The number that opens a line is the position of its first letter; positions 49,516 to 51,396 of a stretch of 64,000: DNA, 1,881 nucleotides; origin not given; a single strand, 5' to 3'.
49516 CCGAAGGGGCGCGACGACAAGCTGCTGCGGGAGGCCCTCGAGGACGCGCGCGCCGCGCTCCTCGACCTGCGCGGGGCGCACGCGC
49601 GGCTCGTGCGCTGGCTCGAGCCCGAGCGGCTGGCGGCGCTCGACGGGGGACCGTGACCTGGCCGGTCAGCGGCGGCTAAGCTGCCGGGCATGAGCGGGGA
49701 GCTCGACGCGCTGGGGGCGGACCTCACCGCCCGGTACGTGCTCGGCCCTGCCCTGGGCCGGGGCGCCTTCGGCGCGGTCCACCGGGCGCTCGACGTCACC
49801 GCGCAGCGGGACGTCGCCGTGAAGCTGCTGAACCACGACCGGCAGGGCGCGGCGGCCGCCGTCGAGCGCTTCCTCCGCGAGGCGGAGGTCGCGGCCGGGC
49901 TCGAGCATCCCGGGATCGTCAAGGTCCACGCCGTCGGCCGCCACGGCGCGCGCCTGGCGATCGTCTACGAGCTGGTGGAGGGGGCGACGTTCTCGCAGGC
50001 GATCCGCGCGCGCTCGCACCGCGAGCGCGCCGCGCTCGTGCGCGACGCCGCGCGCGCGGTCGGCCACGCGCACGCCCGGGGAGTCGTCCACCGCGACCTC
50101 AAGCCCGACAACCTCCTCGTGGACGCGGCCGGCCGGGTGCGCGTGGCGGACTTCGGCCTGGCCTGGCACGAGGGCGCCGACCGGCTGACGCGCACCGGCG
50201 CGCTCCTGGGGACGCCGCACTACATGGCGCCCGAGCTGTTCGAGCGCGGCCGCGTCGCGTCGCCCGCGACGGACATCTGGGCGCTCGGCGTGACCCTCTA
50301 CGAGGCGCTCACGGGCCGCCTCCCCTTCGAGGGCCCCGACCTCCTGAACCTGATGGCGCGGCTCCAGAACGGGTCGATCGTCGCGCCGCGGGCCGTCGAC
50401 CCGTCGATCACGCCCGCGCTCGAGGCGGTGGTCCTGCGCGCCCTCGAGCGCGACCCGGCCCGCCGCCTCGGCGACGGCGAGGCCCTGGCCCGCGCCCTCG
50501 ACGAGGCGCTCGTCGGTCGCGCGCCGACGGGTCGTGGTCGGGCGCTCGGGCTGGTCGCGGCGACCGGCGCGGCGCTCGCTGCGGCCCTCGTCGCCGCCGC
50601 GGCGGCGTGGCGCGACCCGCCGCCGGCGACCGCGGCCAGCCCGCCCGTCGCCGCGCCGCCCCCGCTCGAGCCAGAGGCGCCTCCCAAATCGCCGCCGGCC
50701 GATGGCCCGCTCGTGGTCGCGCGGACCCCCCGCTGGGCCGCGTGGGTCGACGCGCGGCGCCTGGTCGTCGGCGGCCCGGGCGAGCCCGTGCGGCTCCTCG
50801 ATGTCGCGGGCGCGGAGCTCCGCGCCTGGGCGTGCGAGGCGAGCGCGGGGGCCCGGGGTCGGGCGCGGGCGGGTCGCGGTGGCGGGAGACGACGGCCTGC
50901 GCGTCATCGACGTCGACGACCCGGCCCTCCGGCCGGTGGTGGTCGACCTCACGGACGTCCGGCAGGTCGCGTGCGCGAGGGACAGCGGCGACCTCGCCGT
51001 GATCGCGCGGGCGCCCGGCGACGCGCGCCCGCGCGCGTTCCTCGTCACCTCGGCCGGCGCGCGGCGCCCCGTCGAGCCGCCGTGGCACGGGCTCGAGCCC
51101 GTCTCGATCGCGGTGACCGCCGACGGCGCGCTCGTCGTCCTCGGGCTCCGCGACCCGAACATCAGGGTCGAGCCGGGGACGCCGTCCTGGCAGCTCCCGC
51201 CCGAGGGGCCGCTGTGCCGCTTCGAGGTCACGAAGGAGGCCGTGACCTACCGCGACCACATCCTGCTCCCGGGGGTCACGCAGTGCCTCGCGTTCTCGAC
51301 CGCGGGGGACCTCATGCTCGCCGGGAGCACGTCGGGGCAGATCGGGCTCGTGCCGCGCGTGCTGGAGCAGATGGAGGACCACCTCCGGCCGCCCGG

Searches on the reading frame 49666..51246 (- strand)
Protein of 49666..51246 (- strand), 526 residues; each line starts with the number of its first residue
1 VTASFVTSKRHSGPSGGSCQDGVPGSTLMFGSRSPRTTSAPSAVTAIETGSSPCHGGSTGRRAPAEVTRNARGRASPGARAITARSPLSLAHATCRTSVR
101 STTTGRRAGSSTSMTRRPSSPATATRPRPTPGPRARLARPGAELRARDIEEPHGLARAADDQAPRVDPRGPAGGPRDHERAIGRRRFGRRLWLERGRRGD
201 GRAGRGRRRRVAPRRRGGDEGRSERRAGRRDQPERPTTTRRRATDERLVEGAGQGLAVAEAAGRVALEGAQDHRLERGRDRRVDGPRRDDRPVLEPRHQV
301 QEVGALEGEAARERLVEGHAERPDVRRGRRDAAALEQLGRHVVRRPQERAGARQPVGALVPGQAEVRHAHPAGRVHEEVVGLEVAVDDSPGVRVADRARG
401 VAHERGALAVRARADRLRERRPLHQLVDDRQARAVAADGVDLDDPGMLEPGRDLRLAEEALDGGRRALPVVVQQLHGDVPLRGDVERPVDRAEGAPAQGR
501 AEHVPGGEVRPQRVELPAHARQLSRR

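Call 19: search_protein_families(library=pfam, proteins=[window:49666-51246:-], max_evalue=1)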
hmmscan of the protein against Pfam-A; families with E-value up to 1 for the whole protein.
window:49666-51246:- (526 aa): 1 family
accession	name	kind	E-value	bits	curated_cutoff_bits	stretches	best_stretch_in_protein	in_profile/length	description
PF19485.4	DUF6021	-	0.084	14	29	1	161-181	27-47/61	Family of unknown function (DUF6021)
